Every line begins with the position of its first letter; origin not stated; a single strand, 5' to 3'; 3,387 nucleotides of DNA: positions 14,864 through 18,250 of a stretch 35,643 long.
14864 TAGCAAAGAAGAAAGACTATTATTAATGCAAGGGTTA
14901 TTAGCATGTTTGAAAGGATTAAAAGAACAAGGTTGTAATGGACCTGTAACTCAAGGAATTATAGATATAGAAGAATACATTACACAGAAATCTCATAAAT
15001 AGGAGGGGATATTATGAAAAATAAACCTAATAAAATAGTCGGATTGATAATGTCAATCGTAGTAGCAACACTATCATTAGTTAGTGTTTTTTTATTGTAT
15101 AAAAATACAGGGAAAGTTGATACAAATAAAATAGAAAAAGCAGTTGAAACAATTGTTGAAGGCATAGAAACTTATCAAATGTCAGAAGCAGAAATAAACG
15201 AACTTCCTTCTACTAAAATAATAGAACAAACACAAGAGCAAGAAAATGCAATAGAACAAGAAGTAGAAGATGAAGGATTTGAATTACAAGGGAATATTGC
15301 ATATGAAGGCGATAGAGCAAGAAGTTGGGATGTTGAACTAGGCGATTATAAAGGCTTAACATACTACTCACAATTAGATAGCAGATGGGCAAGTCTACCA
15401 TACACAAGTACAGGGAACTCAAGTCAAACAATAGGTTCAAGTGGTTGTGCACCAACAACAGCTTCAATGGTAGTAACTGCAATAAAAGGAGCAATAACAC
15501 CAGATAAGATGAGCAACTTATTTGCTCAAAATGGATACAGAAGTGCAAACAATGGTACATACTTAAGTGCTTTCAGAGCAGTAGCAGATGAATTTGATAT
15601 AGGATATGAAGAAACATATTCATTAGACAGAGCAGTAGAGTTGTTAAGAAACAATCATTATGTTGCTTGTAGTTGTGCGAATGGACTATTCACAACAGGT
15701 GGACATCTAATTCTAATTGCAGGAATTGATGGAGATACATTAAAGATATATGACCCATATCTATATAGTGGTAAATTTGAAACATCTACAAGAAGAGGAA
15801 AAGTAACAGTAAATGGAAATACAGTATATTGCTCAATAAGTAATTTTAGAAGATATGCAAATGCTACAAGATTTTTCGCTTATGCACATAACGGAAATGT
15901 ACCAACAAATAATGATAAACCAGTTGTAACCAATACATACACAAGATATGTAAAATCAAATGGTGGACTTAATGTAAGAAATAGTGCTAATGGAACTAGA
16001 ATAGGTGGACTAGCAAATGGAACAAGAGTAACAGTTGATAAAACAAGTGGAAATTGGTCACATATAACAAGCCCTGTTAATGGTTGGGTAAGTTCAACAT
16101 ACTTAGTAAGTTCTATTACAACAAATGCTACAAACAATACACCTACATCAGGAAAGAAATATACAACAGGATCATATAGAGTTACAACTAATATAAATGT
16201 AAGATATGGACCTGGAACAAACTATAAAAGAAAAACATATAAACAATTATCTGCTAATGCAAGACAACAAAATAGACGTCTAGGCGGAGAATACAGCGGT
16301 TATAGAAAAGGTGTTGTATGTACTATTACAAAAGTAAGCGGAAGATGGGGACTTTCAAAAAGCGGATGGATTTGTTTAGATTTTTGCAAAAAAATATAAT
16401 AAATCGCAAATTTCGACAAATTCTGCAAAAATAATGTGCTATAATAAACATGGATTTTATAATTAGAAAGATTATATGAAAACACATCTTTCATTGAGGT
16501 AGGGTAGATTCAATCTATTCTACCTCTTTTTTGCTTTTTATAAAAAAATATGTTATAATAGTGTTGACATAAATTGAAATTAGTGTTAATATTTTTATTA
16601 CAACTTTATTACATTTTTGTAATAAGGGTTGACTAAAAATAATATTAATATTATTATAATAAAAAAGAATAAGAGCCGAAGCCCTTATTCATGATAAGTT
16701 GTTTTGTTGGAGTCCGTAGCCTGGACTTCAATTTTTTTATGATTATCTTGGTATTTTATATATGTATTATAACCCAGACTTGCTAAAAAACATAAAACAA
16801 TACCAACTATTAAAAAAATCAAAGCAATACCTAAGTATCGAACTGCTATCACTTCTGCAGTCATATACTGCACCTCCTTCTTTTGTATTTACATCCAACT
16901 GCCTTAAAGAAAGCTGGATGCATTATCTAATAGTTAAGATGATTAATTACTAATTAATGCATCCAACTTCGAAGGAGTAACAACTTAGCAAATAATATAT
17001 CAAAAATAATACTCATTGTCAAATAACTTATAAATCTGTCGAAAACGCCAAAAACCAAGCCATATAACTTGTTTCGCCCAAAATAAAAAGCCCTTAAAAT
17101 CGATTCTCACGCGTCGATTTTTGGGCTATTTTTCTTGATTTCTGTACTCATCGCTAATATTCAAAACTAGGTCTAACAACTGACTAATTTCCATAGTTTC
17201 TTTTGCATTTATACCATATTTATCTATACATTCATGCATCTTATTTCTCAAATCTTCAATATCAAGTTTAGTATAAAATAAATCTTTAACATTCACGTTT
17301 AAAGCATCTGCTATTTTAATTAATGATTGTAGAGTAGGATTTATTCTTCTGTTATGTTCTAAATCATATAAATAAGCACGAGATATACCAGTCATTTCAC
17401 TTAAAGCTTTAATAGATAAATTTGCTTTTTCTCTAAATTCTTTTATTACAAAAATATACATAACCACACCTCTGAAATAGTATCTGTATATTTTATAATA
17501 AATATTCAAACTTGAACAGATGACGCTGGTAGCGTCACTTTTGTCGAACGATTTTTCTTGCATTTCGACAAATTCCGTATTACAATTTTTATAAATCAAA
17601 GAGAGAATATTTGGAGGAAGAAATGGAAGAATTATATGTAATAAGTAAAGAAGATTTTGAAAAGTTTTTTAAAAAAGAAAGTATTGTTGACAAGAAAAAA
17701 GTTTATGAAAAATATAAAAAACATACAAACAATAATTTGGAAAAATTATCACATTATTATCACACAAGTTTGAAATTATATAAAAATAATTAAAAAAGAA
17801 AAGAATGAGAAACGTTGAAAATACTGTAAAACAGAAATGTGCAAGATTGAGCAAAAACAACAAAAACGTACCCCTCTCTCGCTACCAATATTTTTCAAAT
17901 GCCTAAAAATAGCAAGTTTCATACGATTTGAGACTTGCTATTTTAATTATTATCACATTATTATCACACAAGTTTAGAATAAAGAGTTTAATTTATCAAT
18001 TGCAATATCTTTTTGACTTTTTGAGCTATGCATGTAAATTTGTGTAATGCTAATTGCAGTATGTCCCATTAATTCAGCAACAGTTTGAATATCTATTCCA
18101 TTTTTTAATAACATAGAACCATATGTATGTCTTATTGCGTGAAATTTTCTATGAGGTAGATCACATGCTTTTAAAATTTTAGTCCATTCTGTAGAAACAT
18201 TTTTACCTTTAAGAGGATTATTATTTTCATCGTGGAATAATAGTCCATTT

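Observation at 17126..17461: Accessory-island regulator fusing a SinR/XRE-type HTH to a Spo0E-like phosphatase motif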

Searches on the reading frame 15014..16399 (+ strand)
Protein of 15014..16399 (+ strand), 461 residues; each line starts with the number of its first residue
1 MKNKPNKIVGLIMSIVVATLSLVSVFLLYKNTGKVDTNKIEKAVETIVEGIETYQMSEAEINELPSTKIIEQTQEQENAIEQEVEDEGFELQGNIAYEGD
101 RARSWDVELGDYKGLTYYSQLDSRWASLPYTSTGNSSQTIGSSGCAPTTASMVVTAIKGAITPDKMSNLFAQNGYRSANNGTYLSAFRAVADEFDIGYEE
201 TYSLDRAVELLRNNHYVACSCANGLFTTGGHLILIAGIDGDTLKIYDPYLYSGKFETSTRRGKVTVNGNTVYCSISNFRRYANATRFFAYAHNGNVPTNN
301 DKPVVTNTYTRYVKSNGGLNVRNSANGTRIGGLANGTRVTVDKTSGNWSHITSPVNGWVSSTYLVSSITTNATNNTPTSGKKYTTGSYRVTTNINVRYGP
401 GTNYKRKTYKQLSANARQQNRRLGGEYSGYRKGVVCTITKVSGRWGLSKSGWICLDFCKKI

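Call 33: search_protein_families(library=pfam, proteins=[window:15014-16399:+], max_evalue=0.01)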
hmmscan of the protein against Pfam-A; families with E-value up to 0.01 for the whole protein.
window:15014-16399:+ (461 aa): 3 families
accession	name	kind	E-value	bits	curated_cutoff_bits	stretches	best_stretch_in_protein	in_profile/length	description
PF13529.12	Peptidase_C39_2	-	3.9e-11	44.1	24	1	116-249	4-143/143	Peptidase_C39 like family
PF08239.17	SH3_3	-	6.4e-08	33.1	27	1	317-364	1-53/54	Bacterial SH3 domain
PF12385.14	Peptidase_C70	-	4.3e-05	23.9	19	1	142-249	17-124/141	Papain-like cysteine protease AvrRpt2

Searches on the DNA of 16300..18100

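Call 35: search_rna_families(source=window, start=16300, end=18100, threshold=evalue, max_evalue=1)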
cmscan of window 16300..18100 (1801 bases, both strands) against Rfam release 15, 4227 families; matches with E-value up to 1: 0.
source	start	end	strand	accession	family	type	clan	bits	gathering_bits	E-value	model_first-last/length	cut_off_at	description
